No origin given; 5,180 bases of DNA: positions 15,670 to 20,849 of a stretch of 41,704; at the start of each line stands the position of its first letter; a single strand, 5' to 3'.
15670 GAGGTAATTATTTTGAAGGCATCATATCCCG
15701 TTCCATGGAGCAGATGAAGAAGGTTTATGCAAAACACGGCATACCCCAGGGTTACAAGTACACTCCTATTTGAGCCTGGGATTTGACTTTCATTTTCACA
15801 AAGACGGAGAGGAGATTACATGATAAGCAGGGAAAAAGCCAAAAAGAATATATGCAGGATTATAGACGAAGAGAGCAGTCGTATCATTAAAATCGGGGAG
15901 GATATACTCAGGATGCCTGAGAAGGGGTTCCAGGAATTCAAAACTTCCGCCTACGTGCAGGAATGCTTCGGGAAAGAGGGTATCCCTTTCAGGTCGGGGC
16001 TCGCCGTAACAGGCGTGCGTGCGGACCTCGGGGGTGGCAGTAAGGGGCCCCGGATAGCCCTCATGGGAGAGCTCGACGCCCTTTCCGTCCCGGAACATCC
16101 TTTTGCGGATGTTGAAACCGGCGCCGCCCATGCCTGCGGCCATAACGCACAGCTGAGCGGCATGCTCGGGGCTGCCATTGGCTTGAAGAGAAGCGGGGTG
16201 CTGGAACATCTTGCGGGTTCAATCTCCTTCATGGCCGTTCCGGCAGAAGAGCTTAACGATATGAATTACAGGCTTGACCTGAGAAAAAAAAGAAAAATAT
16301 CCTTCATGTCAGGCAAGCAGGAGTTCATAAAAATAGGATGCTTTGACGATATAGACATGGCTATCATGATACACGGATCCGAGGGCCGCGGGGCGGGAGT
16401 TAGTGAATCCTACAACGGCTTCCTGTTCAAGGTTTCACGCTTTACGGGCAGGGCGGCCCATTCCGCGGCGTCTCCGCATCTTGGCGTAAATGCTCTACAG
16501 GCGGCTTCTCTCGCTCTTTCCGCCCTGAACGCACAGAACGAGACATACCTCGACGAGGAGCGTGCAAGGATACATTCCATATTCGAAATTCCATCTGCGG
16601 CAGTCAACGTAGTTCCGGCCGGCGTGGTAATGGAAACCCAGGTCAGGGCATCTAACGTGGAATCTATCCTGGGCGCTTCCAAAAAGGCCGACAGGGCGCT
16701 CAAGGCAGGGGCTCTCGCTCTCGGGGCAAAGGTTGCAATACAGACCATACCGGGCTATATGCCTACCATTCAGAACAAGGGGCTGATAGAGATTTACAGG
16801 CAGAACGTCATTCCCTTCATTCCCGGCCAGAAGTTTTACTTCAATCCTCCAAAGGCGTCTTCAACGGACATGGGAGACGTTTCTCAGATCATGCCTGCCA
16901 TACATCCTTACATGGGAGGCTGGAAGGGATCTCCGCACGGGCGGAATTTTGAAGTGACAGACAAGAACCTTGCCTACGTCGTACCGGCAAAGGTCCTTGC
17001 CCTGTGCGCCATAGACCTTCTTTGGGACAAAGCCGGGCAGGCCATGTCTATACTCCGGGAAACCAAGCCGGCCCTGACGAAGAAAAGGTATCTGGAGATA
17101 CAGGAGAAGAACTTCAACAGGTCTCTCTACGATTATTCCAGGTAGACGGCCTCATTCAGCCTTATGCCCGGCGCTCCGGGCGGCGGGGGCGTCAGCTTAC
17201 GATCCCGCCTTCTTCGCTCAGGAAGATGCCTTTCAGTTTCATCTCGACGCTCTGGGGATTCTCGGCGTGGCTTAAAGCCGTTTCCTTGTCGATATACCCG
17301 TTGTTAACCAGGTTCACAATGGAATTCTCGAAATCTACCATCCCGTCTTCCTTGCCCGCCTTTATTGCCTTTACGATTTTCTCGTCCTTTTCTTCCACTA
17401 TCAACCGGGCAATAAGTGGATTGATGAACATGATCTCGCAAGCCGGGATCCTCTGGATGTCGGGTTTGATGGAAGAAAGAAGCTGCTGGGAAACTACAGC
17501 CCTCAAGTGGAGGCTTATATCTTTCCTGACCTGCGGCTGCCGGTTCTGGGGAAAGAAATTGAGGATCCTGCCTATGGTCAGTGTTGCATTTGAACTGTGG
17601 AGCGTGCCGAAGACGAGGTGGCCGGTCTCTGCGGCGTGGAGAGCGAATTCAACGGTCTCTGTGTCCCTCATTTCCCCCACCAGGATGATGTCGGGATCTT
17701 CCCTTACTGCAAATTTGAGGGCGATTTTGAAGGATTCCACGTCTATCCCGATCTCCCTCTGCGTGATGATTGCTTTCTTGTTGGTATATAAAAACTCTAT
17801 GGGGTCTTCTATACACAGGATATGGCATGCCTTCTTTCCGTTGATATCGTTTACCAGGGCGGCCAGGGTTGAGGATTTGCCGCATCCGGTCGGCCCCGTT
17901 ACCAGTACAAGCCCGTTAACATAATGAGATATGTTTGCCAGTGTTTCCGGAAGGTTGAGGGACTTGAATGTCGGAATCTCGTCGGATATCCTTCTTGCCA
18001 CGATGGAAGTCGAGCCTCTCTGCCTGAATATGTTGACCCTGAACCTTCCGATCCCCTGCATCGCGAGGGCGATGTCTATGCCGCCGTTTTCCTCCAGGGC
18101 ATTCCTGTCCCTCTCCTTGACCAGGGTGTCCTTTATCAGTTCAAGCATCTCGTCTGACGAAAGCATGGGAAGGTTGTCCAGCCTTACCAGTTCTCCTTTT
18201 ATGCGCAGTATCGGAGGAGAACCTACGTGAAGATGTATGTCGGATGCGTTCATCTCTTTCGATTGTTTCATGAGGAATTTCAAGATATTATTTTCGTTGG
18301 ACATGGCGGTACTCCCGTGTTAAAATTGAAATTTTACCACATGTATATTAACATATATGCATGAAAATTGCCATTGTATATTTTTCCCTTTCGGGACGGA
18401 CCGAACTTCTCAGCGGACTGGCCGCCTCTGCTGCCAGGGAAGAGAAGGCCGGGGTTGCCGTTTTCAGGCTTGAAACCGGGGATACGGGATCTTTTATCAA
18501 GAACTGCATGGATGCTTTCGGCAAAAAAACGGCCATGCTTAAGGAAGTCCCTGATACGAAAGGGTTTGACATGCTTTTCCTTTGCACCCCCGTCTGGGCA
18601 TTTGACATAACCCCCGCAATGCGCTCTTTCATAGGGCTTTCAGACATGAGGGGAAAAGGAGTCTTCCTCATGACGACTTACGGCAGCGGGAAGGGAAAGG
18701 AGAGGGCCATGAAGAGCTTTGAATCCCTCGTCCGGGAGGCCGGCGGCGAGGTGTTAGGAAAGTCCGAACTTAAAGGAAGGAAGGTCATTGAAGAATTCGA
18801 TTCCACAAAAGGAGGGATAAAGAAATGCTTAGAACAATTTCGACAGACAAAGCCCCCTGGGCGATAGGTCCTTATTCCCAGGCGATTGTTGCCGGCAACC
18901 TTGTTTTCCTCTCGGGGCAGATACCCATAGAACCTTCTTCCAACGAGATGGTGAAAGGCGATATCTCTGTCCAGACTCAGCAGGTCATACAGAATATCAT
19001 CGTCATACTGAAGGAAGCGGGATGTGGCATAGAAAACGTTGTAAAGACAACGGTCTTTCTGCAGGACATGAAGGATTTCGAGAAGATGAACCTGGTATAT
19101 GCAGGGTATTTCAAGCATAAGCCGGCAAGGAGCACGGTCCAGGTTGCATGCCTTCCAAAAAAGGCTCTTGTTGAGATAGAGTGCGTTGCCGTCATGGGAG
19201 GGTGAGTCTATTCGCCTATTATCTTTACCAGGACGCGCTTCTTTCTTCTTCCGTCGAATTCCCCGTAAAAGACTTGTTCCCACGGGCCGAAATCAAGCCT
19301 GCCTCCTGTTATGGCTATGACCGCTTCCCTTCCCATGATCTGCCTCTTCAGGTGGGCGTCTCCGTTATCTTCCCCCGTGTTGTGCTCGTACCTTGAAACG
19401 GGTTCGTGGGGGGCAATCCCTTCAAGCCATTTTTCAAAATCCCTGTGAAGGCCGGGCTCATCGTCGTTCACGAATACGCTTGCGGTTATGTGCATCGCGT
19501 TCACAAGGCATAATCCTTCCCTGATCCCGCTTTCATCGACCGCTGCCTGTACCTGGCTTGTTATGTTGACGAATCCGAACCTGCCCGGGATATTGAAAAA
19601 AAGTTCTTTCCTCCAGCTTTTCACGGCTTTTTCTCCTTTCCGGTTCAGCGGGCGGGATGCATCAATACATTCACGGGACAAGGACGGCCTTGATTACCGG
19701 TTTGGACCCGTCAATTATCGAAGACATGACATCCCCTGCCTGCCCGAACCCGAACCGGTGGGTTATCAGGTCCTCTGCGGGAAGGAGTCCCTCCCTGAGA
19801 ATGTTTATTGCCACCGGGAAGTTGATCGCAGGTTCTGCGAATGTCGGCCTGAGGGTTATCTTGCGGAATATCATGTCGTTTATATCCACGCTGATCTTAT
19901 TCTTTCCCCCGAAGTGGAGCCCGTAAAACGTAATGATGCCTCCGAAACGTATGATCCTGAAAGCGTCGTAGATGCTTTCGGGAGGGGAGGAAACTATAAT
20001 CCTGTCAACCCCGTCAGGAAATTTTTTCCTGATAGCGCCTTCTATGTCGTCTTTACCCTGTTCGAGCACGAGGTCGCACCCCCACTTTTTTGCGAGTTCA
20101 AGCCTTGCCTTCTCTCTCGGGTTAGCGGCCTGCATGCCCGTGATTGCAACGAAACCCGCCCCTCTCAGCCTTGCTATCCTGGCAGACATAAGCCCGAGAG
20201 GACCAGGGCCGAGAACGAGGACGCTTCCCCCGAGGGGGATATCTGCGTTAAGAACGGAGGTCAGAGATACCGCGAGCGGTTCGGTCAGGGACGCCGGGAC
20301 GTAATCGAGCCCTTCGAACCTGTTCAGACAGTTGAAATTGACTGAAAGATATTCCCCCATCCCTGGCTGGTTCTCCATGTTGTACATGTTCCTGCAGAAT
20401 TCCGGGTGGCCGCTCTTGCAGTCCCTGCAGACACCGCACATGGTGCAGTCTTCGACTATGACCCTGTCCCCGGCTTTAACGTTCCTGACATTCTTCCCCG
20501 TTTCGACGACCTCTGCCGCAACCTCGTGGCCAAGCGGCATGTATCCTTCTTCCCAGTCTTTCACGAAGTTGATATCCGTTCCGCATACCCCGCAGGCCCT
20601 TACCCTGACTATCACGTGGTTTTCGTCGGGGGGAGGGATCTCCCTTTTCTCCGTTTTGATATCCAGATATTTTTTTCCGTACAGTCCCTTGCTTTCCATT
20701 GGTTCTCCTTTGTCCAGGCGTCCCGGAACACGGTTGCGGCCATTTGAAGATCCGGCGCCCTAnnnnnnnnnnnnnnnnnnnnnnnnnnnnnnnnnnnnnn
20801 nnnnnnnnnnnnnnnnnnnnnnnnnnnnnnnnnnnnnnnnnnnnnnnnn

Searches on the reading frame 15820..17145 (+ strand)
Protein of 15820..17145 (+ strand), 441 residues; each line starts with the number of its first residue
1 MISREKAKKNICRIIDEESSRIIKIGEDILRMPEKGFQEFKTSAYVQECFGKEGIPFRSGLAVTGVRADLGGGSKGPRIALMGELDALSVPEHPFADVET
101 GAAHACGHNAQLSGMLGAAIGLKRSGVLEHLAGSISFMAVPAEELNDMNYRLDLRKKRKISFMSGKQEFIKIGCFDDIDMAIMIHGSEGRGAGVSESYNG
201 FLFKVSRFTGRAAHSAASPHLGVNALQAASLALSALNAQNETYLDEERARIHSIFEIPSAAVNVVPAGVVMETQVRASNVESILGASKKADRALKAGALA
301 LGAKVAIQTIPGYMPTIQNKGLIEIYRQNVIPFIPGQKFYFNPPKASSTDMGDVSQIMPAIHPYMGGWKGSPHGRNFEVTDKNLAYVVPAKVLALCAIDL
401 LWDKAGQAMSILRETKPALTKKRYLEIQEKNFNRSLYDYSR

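Call 68: search_protein_families(library=pfam, proteins=[window:15820-17145:+], max_evalue=0.0001)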
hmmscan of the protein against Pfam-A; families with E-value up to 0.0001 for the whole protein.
window:15820-17145:+ (441 aa): 2 families
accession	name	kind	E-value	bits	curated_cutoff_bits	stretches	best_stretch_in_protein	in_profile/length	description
PF01546.33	Peptidase_M20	-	1.8e-09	38.3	24.6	1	80-384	1-193/206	Peptidase family M20/M25/M40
PF07687.19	M20_dimer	-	8.4e-08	32.6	21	1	206-295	11-100/107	Peptidase dimerisation domain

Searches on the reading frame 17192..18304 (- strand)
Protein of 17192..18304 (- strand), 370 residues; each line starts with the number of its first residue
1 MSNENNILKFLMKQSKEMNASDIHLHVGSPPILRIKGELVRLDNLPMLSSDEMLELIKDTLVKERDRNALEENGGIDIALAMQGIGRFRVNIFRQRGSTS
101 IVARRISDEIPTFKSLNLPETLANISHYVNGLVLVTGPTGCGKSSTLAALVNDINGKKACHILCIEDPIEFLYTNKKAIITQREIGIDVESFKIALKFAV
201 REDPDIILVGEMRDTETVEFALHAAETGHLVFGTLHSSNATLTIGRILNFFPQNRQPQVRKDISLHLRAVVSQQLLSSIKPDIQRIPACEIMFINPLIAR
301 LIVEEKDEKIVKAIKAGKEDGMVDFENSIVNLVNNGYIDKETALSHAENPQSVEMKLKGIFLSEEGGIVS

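Call 68: search_protein_families(library=pfam, proteins=[window:17192-18304:-], max_evalue=0.0001)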
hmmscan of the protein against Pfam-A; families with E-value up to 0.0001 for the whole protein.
window:17192-18304:- (370 aa): 1 family
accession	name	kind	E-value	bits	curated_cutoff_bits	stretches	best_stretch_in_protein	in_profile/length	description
PF00437.27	T2SSE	-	4.4e-39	134.6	24.9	1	68-285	75-287/370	Type II/IV secretion system protein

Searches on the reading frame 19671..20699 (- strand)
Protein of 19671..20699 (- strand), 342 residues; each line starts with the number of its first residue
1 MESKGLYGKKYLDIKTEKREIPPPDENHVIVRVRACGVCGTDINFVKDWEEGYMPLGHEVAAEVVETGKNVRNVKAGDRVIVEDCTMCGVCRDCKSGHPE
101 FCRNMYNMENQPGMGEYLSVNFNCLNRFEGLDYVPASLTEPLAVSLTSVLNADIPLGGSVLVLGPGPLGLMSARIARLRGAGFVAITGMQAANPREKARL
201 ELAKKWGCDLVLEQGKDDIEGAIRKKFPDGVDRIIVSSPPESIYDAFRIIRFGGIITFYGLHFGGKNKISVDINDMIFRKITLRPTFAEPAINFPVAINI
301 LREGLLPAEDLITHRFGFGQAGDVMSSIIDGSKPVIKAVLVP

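Call 68: search_protein_families(library=pfam, proteins=[window:19671-20699:-], max_evalue=0.0001)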
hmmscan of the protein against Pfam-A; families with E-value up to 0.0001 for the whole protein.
window:19671-20699:- (342 aa): 2 families
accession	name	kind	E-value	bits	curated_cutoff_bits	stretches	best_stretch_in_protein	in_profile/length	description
PF08240.17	ADH_N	-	3.4e-21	75.9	23.5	1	26-120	2-94/104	Alcohol dehydrogenase GroES-like domain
PF00107.32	ADH_zinc_N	-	2.7e-14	53.7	31.8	1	167-288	1-114/129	Zinc-binding dehydrogenase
